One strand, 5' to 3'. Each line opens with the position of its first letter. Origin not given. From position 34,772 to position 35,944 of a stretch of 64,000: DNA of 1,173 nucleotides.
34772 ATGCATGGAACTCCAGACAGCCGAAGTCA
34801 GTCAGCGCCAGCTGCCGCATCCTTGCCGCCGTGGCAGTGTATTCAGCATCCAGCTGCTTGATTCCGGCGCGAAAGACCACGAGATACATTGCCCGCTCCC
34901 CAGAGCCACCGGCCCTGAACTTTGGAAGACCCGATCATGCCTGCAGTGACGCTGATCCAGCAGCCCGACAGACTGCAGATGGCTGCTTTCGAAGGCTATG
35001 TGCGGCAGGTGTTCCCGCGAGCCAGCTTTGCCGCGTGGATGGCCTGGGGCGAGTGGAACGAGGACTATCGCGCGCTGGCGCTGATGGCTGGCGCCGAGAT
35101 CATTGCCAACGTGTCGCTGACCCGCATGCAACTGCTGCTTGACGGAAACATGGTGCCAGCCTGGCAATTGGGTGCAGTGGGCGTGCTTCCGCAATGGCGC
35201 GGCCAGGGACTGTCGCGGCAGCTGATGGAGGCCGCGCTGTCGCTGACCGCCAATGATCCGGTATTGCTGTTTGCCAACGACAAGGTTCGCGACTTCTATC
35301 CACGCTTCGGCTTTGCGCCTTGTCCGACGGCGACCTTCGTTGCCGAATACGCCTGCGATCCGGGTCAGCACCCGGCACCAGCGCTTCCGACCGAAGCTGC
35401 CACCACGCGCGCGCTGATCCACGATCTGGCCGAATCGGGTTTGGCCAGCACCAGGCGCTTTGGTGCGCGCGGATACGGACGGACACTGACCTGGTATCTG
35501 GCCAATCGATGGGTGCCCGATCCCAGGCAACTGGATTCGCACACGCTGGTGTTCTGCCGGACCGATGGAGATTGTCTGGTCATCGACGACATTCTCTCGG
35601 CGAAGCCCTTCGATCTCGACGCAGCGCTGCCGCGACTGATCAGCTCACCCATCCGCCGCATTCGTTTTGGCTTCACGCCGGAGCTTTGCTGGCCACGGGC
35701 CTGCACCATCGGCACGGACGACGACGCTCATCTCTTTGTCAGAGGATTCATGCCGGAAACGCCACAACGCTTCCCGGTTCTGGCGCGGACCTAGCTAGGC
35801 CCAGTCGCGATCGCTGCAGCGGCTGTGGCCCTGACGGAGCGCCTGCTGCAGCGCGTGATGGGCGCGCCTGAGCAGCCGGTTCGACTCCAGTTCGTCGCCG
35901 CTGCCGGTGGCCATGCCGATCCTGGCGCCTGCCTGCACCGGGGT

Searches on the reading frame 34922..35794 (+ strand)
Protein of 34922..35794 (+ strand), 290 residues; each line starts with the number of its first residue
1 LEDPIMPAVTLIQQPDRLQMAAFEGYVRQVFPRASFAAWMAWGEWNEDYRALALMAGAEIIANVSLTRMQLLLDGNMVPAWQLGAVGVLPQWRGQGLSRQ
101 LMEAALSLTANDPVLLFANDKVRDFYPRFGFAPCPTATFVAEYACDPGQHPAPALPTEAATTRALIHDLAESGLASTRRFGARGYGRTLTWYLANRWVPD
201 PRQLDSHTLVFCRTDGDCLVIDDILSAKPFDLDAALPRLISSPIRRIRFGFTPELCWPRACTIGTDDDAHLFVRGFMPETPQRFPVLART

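Call 94: search_protein_families(library=pfam, proteins=[window:34922-35794:+], max_evalue=0.0001)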
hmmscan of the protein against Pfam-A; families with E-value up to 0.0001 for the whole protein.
window:34922-35794:+ (290 aa): 4 families
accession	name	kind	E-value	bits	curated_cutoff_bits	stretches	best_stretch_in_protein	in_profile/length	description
PF13527.13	Acetyltransf_9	-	6.1e-09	36.4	25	1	29-133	27-126/127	Acetyltransferase (GNAT) domain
PF13508.13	Acetyltransf_7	-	1.1e-07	32.6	27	1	81-132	30-83/84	Acetyltransferase (GNAT) domain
PF00583.31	Acetyltransf_1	-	4.9e-07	30.5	20.7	1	43-131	25-116/116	Acetyltransferase (GNAT) family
PF13673.13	Acetyltransf_10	-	3.3e-06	27.5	23.6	1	82-138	53-113/128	Acetyltransferase (GNAT) domain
